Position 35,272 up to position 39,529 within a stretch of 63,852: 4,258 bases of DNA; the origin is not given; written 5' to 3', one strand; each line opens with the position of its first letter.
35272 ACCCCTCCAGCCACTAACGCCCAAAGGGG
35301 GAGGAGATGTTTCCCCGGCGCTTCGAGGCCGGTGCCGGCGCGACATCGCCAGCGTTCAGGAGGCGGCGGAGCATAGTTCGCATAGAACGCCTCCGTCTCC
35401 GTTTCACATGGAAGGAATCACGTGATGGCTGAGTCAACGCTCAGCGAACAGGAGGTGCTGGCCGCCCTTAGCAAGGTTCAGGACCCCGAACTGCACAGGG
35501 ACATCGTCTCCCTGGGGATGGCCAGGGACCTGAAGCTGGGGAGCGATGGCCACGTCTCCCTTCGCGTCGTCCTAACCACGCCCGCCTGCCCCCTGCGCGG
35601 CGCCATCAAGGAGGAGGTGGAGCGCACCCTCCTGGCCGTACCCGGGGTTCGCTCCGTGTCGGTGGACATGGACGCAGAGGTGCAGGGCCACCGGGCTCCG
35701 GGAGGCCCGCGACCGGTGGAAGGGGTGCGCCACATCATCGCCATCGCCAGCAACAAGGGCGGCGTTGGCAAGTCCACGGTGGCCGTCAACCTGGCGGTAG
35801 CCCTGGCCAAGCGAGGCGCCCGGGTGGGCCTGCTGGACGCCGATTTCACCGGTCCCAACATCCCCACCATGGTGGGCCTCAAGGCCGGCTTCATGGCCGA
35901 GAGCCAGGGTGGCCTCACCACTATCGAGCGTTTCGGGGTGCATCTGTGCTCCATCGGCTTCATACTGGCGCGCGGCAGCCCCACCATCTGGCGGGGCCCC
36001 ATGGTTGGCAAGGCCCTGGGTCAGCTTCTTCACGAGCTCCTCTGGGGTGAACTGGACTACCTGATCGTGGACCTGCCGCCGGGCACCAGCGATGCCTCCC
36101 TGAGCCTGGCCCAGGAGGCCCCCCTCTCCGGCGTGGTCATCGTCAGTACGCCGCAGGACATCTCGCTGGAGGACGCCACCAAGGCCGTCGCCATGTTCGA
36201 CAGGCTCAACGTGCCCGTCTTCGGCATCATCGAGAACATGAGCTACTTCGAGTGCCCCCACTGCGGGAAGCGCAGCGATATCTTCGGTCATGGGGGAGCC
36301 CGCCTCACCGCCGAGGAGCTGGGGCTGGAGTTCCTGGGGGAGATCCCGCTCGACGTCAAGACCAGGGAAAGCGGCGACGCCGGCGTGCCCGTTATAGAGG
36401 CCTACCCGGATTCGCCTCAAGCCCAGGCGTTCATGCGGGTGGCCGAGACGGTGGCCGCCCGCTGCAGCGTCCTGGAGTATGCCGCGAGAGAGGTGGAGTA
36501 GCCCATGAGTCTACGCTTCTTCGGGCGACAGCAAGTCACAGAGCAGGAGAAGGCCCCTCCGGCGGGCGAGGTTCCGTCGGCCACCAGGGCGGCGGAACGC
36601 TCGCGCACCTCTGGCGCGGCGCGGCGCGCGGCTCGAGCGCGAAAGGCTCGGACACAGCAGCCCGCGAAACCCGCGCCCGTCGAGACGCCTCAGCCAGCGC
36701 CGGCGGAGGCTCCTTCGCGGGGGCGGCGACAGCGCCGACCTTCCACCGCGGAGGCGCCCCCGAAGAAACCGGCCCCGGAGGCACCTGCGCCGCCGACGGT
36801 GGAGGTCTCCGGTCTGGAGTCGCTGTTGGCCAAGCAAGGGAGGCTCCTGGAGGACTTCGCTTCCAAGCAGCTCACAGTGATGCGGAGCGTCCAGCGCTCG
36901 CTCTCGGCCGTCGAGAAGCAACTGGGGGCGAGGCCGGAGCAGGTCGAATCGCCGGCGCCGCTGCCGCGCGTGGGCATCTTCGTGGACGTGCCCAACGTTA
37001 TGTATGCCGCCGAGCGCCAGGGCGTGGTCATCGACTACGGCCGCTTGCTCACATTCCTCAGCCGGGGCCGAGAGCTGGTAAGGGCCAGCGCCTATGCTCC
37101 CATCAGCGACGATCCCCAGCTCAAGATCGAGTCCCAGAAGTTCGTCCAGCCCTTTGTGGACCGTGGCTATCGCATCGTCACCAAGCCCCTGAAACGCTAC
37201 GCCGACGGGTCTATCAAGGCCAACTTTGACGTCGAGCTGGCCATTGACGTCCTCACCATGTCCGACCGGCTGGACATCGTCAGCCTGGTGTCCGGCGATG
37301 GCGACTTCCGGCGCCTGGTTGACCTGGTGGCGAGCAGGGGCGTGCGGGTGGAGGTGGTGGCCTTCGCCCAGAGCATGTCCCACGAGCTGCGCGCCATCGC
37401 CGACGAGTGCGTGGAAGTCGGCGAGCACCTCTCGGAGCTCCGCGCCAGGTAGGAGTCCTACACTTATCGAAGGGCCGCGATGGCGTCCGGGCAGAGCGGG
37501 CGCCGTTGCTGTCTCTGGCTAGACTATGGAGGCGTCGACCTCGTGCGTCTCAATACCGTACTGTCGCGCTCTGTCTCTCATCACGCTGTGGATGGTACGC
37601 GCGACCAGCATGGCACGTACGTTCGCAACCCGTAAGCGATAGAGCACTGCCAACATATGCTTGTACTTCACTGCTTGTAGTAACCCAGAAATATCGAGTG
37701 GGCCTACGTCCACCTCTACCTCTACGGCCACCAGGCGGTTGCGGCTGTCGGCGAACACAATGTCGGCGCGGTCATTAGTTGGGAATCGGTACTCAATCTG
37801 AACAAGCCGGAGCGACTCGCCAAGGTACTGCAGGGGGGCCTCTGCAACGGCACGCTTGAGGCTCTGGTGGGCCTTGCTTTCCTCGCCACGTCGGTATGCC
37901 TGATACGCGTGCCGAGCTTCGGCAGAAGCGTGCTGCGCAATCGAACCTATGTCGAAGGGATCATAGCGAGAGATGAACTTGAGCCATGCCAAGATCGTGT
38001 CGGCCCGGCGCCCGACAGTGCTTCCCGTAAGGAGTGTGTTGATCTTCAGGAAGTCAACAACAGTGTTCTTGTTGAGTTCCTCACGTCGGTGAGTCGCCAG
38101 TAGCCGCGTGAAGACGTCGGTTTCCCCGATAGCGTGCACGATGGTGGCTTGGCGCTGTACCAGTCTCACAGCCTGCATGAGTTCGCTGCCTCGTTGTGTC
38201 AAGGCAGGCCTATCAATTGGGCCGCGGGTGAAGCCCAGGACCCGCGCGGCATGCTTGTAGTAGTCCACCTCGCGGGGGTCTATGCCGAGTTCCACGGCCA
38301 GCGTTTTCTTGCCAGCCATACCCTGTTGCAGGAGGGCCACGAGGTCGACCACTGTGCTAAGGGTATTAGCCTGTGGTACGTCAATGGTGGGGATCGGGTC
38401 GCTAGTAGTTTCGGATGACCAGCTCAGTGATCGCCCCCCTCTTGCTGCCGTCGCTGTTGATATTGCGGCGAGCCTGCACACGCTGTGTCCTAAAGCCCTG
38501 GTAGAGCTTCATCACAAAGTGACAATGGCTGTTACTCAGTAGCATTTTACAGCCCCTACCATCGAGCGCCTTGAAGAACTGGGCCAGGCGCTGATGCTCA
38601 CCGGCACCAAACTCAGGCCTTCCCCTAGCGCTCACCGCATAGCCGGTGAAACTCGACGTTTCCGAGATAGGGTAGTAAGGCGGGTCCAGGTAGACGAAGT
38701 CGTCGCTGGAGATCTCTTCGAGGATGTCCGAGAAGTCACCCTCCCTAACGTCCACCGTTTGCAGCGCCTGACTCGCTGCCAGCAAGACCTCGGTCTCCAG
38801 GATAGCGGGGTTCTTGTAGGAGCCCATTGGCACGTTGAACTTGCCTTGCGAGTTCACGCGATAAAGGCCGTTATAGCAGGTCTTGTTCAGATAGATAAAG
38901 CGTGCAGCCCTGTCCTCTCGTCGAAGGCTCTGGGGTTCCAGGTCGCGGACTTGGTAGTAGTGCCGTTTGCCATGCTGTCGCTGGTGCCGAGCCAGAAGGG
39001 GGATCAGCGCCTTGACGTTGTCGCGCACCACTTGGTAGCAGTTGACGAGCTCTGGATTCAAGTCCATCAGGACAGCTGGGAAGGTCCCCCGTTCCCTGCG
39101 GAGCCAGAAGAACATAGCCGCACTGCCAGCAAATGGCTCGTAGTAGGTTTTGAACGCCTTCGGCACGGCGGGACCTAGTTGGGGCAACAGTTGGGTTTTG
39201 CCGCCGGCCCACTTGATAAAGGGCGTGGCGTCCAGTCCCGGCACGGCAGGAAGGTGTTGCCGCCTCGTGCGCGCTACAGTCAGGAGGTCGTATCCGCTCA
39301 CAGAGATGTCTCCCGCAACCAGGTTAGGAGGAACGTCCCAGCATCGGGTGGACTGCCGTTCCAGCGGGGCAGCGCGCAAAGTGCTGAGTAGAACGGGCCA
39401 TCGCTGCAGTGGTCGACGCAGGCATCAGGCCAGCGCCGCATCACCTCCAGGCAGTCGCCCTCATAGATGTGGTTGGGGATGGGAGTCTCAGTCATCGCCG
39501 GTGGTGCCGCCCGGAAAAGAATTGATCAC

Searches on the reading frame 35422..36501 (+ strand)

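Call 53: search_protein_families(library=pfam, proteins=[window:35422-36501:+], max_evalue=0.00001)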
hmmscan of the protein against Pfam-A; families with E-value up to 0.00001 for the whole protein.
window:35422-36501:+ (359 aa): 7 families
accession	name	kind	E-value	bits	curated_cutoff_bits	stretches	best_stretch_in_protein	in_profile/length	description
PF10609.15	ParA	-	3.8e-95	318.4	27.1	1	102-344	2-245/246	NUBPL iron-transfer P-loop NTPase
PF01883.24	FeS_assembly_P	-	4.6e-21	75.3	23.5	1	9-81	1-73/73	Iron-sulfur cluster assembly protein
PF01656.29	CbiA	-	2.4e-15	57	25.4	1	106-210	1-54/125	CobQ/CobB/MinD/ParA nucleotide binding domain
PF13614.12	AAA_31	-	4.5e-12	46.7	27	1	104-143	2-41/177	AAA domain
PF09140.17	MipZ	-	4.5e-09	36.4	20.7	1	104-143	1-40/262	ATPase MipZ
PF00142.24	Fer4_NifH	-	4.4e-06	26.8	25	0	111-139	7-35/271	4Fe-4S iron sulfur cluster binding proteins, NifH/frxC family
PF02374.21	ArsA_ATPase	-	7.2e-06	25.9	24.3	0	109-141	6-38/305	Anion-transporting ATPase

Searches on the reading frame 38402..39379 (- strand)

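Call 53: search_protein_families(library=pfam, proteins=[window:38402-39379:-], max_evalue=0.00001)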
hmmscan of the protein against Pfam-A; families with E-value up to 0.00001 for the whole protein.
window:38402-39379:- (325 aa): 1 family
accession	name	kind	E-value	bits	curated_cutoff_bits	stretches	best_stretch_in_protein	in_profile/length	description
PF02086.21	MethyltransfD12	-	2.7e-58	198.1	22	1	57-307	1-253/253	D12 class N6 adenine-specific DNA methyltransferase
